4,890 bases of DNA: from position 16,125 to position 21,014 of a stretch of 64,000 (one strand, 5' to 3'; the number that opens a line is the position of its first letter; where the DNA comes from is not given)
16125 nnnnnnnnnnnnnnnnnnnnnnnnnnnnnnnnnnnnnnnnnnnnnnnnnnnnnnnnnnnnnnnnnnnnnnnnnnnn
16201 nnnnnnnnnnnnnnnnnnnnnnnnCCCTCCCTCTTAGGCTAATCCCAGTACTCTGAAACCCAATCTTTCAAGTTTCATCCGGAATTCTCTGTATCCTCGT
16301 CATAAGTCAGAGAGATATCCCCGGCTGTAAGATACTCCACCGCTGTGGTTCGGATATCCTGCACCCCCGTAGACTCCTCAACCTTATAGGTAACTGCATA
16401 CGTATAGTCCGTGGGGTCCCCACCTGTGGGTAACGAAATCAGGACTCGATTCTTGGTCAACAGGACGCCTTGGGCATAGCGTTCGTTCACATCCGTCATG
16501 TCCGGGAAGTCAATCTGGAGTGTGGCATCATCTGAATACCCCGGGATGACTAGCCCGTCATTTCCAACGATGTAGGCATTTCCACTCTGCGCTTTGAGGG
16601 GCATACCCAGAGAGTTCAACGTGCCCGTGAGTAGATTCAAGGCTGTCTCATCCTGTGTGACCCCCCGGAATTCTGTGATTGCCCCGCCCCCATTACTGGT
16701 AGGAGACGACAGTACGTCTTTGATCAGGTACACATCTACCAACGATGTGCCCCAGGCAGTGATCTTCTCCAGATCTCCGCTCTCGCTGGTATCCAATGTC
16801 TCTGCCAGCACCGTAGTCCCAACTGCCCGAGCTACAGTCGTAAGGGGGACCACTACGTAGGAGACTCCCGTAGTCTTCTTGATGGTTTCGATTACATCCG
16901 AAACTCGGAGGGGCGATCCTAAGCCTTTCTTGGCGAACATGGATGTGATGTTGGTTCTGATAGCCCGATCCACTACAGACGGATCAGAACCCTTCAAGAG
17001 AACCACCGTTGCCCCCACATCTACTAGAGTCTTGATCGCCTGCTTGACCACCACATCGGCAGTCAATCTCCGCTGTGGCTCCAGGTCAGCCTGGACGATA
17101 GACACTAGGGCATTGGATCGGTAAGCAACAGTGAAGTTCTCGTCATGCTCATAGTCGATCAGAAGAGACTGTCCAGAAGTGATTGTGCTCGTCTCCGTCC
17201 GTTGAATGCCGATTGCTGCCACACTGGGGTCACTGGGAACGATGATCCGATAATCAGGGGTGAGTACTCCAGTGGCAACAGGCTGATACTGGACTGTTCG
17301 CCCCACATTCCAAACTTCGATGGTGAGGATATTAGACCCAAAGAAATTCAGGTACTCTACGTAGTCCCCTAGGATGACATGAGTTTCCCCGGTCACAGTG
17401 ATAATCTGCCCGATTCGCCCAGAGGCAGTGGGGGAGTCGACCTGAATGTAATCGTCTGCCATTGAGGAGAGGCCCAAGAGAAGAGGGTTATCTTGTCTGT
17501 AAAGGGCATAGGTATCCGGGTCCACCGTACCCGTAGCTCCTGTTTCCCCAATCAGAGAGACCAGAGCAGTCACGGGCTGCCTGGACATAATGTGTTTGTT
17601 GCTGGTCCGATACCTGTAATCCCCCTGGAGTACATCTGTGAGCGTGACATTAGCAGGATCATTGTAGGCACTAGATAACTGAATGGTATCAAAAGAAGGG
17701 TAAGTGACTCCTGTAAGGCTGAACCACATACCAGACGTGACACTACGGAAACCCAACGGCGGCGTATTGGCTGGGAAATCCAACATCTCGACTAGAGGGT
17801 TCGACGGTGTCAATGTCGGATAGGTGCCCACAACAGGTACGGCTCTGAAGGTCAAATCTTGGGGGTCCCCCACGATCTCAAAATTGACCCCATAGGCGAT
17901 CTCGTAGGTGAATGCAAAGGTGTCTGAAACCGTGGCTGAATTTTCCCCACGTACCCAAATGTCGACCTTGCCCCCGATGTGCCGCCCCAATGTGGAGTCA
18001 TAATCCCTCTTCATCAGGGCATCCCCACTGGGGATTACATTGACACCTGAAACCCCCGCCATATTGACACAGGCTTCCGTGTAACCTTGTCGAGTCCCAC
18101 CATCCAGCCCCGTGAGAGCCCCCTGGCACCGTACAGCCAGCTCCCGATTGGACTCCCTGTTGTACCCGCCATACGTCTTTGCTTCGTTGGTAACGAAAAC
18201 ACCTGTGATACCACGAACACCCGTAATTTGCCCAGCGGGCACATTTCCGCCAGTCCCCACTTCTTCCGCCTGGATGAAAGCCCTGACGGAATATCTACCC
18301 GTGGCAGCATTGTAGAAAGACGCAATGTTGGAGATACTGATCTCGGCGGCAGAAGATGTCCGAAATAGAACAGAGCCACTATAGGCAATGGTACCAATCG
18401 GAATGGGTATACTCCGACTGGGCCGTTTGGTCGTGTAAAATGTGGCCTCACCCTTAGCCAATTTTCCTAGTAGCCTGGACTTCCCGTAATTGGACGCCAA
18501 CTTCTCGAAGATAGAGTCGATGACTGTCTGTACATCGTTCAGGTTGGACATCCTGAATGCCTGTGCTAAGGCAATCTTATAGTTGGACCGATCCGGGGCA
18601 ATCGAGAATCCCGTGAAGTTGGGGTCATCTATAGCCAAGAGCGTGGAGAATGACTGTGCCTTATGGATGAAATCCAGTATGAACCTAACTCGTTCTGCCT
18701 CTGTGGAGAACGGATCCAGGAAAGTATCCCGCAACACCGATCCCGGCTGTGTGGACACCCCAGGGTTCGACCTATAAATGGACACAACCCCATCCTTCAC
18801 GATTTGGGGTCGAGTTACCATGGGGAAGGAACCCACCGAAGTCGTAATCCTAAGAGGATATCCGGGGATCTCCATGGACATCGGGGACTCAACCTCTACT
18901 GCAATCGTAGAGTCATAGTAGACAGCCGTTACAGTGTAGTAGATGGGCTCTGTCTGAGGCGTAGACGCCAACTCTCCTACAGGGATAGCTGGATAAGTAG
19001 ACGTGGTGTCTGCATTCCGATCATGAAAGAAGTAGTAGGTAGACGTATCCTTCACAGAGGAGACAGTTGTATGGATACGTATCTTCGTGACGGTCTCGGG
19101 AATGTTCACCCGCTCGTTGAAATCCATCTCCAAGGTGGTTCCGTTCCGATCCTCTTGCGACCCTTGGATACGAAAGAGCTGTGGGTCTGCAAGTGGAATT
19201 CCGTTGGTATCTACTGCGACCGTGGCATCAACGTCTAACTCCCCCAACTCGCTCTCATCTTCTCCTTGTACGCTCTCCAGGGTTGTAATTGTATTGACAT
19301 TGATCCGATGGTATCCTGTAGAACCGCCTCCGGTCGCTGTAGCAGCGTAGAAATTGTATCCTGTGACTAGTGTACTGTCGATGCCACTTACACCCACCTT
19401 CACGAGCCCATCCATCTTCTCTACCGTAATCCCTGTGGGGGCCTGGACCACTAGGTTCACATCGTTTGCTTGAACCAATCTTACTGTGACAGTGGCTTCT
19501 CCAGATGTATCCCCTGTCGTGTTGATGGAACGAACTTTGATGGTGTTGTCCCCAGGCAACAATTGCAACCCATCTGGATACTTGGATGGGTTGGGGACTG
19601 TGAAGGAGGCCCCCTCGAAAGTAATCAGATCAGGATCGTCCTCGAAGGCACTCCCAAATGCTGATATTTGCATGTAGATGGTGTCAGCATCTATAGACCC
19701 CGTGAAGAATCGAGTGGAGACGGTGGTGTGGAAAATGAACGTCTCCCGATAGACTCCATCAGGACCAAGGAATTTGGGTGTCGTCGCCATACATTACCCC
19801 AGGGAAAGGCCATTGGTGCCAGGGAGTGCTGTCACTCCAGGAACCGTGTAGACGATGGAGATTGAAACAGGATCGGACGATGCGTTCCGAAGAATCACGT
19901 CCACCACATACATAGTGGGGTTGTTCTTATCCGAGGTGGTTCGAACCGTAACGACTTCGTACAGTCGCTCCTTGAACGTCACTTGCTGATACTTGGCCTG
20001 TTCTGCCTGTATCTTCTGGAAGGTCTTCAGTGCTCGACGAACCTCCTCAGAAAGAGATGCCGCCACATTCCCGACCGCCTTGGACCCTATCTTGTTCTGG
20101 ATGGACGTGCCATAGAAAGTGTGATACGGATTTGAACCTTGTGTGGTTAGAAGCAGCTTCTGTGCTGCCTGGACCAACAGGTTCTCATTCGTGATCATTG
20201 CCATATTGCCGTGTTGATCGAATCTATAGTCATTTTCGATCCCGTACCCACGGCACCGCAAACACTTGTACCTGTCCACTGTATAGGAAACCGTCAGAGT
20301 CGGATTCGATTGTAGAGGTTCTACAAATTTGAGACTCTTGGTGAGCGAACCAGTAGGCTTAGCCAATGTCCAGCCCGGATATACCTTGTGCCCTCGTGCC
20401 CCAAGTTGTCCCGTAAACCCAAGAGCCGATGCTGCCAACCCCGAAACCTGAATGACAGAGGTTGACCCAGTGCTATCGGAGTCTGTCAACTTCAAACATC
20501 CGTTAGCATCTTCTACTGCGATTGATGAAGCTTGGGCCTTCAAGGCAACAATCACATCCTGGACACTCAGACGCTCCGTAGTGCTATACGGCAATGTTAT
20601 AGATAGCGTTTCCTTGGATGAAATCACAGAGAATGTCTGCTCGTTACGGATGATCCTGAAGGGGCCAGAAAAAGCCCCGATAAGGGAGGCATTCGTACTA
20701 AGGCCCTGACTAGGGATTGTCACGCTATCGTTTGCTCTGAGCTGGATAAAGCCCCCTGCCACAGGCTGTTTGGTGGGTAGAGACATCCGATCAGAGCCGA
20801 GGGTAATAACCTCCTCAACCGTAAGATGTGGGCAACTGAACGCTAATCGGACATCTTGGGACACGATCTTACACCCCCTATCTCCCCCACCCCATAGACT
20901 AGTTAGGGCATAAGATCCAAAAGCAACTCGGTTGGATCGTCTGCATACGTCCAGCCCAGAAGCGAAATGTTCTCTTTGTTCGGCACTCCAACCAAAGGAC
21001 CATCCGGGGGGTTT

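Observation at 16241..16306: omegaRNA scaffold overlaps the baseplate J stop codon, so the guide would be the phage's own baseplate coding sequence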

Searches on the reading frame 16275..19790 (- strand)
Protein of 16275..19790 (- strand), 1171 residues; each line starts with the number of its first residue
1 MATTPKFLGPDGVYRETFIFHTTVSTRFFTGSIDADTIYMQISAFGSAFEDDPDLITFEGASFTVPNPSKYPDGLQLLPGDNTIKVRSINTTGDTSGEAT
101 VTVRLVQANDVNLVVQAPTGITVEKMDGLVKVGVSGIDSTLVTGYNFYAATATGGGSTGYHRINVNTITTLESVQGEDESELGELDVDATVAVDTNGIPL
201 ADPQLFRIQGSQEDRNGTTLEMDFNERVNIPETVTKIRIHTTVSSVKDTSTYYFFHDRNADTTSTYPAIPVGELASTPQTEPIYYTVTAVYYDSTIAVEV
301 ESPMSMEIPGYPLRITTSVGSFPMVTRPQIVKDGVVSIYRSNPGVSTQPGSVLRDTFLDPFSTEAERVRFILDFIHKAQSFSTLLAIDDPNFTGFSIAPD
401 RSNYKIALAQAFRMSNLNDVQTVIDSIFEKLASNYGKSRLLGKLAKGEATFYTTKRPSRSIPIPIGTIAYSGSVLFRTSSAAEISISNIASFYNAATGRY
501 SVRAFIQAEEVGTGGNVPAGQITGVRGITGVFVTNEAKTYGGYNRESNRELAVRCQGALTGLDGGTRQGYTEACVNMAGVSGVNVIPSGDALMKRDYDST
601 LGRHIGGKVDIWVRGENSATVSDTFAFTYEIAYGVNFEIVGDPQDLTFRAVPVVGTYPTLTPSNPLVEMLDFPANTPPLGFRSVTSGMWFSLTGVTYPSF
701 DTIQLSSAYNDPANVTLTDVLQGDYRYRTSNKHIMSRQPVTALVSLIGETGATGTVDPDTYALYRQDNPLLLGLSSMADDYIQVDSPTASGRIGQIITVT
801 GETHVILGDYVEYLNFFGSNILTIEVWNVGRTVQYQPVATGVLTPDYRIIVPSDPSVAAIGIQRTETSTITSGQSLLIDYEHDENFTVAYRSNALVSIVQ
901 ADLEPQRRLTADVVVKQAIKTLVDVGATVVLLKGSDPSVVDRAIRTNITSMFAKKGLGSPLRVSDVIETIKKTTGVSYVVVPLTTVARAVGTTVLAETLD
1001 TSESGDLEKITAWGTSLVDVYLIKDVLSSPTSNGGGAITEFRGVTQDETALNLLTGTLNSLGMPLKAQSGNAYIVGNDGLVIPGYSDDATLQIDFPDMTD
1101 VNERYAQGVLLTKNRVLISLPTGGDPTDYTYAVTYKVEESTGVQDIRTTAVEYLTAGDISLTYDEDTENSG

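Call 4: search_protein_families(library=pfam, proteins=[window:16275-19790:-], max_evalue=0.01)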
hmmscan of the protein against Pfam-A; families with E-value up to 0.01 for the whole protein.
window:16275-19790:- (1171 aa): 1 family
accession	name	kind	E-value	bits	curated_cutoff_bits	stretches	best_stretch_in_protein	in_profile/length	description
PF04865.19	Baseplate_J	-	2e-17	63.8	21.1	2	429-590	6-158/255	Baseplate J-like protein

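Call 27: find_homologous_proteins(query=window:16278-19790:-, region=750-1171, max_evalue=1e-20)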
Query window:16278-19790:-, residues 750-1171 (422 aa): 199 proteins with E <= 1e-20 among 8000 candidates; the best 120 are listed.
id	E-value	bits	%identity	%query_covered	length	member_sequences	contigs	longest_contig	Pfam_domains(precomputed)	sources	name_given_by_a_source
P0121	9.9e-264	892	100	100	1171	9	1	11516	PF04865.20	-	-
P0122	3.6e-138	479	56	99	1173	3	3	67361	PF04865.20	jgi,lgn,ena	-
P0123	4.5e-136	472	56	99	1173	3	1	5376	PF04865.20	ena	-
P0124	7.0e-108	379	48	98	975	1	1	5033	PF26079.1,PF04865.20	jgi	jgi:hypothetical protein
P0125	1.5e-105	371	49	99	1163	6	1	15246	-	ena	-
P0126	4.1e-105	370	45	99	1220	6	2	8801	-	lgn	-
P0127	2.1e-103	364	45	99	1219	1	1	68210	PF04865.20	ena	-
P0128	5.3e-100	353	44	99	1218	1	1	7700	-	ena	-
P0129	1.1e-95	339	44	97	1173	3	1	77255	PF26079.1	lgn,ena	-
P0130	2.8e-94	334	46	88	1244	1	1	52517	PF04865.20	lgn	-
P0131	4.4e-93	330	45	97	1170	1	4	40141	PF26079.1,PF04865.20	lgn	-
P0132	1.5e-92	329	46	98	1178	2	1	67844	-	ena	-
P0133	1.9e-91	325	44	98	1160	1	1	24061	PF26079.1,PF04865.20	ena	-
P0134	6.6e-90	320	44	88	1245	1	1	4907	PF04865.20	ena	-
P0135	9.7e-90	319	42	98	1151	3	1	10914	PF04865.20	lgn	-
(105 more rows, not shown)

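Call 29: find_encoding_contigs(protein=P0123, flank=2500, max_places=4)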
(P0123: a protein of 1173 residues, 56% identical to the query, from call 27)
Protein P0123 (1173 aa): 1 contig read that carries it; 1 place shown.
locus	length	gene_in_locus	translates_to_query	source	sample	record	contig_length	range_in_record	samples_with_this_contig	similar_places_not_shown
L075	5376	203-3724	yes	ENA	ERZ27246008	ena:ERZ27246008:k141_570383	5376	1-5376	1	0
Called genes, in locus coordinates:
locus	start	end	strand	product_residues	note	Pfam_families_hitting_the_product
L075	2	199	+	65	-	?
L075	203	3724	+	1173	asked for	PF04865:Baseplate_J (weak)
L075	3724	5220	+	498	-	-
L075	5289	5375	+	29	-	?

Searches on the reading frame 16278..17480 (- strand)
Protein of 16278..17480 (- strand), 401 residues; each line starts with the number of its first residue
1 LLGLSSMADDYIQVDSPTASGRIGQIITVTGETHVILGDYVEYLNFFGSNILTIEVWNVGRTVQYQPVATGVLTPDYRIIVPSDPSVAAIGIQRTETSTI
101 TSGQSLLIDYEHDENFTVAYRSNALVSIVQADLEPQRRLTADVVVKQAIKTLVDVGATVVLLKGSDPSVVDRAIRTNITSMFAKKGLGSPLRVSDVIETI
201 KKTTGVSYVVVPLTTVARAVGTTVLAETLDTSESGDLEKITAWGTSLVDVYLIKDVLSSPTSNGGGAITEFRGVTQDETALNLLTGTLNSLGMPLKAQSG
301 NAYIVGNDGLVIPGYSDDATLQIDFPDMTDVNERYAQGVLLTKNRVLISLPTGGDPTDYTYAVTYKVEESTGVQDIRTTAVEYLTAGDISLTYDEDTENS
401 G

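Call 12: find_related_loci(query=window:16278-17480:-, collection=viral_contigs, flank=4000)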
Query window:16278-17480:- (401 aa) in viral_contigs; peptide patterns used: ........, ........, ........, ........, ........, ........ (x = any residue, [..] = any of these).
51 stretches matched a pattern; 44 encode a relative of the query (tblastn E <= 1e-3); 44 distinct loci.
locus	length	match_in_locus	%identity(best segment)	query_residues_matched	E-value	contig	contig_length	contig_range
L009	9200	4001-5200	57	1-398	4e-142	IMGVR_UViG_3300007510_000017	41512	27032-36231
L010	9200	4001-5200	57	1-398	4e-142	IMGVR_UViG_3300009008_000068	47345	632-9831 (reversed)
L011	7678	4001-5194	49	1-398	6e-108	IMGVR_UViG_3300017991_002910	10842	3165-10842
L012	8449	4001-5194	49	1-398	3e-107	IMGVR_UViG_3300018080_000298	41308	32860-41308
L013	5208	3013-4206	46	3-398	4e-91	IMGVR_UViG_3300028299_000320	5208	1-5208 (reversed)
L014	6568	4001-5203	42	1-400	3e-90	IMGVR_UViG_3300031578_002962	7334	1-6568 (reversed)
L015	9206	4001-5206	43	1-398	5e-89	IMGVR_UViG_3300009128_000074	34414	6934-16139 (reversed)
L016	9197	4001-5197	42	2-400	4e-86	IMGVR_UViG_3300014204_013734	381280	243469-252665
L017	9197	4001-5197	42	2-400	4e-86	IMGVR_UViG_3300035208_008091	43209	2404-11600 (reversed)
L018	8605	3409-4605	42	2-400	1e-82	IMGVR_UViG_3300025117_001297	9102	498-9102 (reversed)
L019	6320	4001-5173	41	3-396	7e-81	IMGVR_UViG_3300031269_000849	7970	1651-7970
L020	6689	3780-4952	41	3-396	7e-81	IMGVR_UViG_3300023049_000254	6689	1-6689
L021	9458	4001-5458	42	3-396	2e-79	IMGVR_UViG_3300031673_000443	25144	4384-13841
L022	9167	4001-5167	42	3-393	8e-79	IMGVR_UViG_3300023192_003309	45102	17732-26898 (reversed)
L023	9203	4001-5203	41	1-398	4e-78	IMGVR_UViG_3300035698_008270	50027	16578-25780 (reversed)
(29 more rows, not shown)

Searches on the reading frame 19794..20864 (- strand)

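Call 4: search_protein_families(library=pfam, proteins=[window:19794-20864:-], max_evalue=0.01)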
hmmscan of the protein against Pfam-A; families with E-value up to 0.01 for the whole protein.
window:19794-20864:- (356 aa): 1 family
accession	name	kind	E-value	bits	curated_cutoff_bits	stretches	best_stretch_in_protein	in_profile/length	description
PF10934.14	Sheath_initiator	-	0.00031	21.2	32.9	1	211-286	8-84/104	Contractile injection system sheath initiator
